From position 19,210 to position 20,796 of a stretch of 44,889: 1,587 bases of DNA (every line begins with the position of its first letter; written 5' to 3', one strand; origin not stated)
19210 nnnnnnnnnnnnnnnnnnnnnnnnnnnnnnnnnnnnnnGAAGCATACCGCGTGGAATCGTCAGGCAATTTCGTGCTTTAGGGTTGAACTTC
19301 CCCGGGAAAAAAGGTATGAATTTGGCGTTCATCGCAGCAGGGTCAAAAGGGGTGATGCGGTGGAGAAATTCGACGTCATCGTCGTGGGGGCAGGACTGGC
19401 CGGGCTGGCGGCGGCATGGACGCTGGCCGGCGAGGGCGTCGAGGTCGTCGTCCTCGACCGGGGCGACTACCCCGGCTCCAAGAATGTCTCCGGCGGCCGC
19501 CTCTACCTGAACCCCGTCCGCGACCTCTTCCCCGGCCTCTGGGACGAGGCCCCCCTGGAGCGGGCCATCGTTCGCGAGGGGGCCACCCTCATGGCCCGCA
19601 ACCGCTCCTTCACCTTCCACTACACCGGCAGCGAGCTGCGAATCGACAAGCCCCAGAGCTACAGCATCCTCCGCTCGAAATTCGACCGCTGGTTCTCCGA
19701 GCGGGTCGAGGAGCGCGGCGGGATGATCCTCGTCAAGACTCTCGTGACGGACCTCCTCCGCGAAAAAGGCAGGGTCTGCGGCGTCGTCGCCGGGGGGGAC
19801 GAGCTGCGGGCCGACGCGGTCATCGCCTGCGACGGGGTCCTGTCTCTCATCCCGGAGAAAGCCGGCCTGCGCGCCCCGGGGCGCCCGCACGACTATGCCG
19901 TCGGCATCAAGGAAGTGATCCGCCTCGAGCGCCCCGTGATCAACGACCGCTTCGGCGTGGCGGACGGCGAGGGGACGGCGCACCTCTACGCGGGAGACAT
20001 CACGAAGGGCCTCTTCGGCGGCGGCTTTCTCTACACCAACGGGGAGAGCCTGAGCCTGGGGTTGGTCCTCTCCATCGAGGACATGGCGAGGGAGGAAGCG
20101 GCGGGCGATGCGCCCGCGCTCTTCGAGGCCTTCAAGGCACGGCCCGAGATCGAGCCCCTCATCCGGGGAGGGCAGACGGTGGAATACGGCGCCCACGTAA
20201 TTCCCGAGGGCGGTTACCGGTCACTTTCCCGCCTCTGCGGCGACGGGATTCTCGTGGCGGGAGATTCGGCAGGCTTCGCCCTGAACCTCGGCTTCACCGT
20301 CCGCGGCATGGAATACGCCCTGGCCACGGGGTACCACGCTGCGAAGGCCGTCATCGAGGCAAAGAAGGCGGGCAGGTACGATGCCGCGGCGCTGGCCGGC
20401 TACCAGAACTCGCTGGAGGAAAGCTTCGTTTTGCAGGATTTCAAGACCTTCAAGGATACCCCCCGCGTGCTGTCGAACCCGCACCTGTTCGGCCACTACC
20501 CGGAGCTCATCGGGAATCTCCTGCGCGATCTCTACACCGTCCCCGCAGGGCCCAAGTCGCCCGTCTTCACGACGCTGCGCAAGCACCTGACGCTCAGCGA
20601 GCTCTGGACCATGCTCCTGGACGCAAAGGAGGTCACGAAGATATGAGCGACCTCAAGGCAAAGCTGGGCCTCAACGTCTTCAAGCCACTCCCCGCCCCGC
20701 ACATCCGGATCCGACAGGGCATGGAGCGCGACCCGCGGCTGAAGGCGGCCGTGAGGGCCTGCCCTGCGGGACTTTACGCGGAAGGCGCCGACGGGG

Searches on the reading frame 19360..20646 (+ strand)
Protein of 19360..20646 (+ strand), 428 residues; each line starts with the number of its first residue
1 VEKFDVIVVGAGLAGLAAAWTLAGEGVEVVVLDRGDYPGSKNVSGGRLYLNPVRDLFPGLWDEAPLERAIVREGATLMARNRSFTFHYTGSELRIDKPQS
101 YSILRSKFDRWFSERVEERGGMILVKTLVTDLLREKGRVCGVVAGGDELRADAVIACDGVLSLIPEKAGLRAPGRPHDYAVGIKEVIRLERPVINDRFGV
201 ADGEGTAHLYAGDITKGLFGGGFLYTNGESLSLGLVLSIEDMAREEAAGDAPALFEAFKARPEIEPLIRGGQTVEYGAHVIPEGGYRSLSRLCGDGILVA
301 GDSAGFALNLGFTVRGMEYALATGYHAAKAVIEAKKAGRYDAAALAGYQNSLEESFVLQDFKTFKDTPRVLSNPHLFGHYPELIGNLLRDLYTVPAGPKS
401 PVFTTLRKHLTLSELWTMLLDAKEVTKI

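Call 6: search_protein_families(library=ncbifam, proteins=[window:19360-20646:+], max_evalue=0.01)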
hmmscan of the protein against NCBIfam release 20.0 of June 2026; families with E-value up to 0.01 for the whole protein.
window:19360-20646:+ (428 aa): 139 families (the best 25 are shown)
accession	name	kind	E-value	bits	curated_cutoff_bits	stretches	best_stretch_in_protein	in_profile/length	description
NF007450.0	PRK10015.1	subfamily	9.5e-117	390.3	466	1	2-411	4-411/429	FAD-dependent oxidoreductase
NF007542.0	PRK10157.1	subfamily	8.6e-114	380.5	610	1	3-402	5-401/428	FAD-dependent oxidoreductase FixC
TIGR02032.1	GG-red-SF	subfamily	1.4e-24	87.3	158.8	1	4-331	1-297/297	geranylgeranyl reductase family protein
NF041080.1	DGGGPL_reductase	equivalog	5.1e-16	58.6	580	2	3-163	1-158/447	digeranylgeranylglycerophospholipid reductase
TIGR02023.1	BchP-ChlP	subfamily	3.1e-14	52.8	343.3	1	5-354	2-319/388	geranylgeranyl diphosphate reductase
NF005313.0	PRK06847.1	subfamily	4.3e-12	45.7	372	1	5-164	6-165/375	hypothetical protein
NF004833.1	PRK06185.1-1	subfamily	2.9e-10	39.5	488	1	123-183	123-183/403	FAD-dependent oxidoreductase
NF045637.1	carotdesatCrtDProt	equivalog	3.8e-10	38.9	580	1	6-41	1-36/485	1-hydroxycarotenoid 3,4-desaturase CrtD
NF001933.0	PRK00711.1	subfamily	4.1e-10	39.3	383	1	6-40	3-37/429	D-amino acid dehydrogenase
NF005691.0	PRK07494.1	equivalog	7.8e-10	37.8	459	1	2-171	7-177/404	UbiH/UbiF family hydroxylase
NF004834.1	PRK06185.1-3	subfamily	1.1e-09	37.6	500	2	124-172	128-180/420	FAD-dependent oxidoreductase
NF033145.1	rif_monoox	equivalog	1.3e-09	37.4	800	1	4-180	1-172/472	rifampin monooxygenase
NF005303.0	PRK06834.1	subfamily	1.6e-09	36.8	625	1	2-185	2-179/488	hypothetical protein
NF005560.0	PRK07233.1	equivalog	5.1e-09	35.5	252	1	6-39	3-36/435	hypothetical protein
TIGR01988.1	Ubi-OHases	subfamily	1.4e-08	34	224.65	1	5-176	1-179/387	ubiquinone biosynthesis hydroxylase, UbiH/UbiF/VisC/COQ6 family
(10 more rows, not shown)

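Call 7: search_protein_families(library=pfam, proteins=[window:19360-20646:+], max_evalue=0.01)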
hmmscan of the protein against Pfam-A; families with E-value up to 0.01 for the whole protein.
window:19360-20646:+ (428 aa): 15 families
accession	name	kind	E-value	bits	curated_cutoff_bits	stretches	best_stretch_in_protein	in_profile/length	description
PF01266.30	DAO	-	3e-14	53.8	27.9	2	5-47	1-45/353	FAD dependent oxidoreductase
PF01494.25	FAD_binding_3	-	2.2e-13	50.6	22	1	4-187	2-186/349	FAD binding domain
PF13450.12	NAD_binding_8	-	2.4e-10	41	21.9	1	8-39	1-32/68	NAD(P)-binding Rossmann-like domain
PF00890.30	FAD_binding_2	-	3e-10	40.3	20.4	1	5-40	1-36/414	FAD binding domain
PF12831.13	FAD_oxidored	-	4.7e-10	39.8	27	1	5-157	1-143/416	FAD dependent oxidoreductase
PF07992.20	Pyr_redox_2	-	8.1e-08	32.5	26.1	1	4-40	1-38/291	Pyridine nucleotide-disulphide oxidoreductase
PF01134.28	GIDA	-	1.5e-07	31.3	22.1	1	5-157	1-147/391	Glucose inhibited division protein A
PF03486.20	HI0933_like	-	4.7e-07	29.9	50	1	5-46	2-43/244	HI0933-like protein Rossmann domain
PF21162.3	ETFQO_UQ-bd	-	1.3e-06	29.3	27.7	1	179-281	1-96/96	ETF-QO, ubiquinone-binding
PF01946.23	Thi4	-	1.1e-05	25.2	26.2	1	4-49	18-64/235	Thi4 family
PF05834.18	Lycopene_cycl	-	0.00016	21.4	23.4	1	5-37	1-35/380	Lycopene cyclase protein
PF01593.30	Amino_oxidase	-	0.00066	19.5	19.8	0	13-41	1-29/443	Flavin containing amine oxidoreductase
PF00996.24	GDI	-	0.0013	17.8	23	0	2-44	3-45/436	GDP dissociation inhibitor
PF01262.27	AlaDh_PNT_C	-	0.0021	17.9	23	1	5-34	30-59/214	Alanine dehydrogenase/PNT, C-terminal domain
PF00070.33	Pyr_redox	-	0.0034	18.3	22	0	6-39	2-35/82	Pyridine nucleotide-disulphide oxidoreductase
